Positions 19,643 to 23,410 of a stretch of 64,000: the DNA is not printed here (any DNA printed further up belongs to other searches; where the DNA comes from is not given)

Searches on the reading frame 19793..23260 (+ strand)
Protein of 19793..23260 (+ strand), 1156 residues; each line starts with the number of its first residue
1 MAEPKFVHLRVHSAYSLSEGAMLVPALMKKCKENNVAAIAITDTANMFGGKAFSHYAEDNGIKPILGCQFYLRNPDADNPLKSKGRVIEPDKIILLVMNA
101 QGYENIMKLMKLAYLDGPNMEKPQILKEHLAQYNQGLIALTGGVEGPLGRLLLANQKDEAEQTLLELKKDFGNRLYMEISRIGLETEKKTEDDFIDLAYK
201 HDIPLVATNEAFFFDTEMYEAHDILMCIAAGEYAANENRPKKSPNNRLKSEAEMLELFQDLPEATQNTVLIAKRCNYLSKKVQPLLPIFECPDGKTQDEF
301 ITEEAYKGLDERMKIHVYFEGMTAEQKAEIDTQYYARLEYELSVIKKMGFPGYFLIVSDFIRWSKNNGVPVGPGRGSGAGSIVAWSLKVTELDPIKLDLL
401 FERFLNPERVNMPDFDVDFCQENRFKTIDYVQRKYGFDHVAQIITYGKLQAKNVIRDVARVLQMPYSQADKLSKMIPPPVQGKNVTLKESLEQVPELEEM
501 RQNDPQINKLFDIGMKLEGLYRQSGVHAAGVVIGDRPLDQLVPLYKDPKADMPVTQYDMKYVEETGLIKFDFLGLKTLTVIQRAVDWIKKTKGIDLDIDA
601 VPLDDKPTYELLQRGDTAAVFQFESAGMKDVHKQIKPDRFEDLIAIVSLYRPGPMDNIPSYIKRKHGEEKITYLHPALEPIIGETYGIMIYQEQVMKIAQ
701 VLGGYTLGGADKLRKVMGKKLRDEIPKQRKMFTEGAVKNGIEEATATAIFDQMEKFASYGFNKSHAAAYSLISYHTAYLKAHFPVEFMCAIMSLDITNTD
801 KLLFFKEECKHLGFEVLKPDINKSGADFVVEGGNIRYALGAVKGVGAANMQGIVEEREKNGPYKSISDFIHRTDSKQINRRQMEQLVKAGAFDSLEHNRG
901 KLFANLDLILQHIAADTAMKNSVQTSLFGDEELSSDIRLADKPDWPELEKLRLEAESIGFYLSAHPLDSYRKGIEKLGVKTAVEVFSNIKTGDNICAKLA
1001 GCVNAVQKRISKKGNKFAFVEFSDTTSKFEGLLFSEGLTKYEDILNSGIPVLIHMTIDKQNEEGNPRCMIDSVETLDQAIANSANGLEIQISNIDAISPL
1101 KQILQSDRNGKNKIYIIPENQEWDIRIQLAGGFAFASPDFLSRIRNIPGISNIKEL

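Call 84: search_protein_families(library=pfam, proteins=[window:19793-23260:+], max_evalue=0.00001)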
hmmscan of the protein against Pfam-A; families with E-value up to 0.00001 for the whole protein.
window:19793-23260:+ (1156 aa): 4 families
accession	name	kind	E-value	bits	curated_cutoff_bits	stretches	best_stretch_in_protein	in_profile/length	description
PF07733.18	DNA_pol3_alpha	-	9.2e-101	337.3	23.9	1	302-574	4-260/260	Bacterial DNA polymerase III alpha NTPase domain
PF17657.6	DNA_pol3_finger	-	1.8e-67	226.3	22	1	577-740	1-166/166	Bacterial DNA polymerase III alpha subunit finger domain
PF02811.25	PHP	-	2.8e-44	151.8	26.4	1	8-181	1-163/164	PHP domain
PF14579.12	HHH_6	-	2.4e-33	114.7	25.6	1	813-901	1-89/90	Helix-hairpin-helix motif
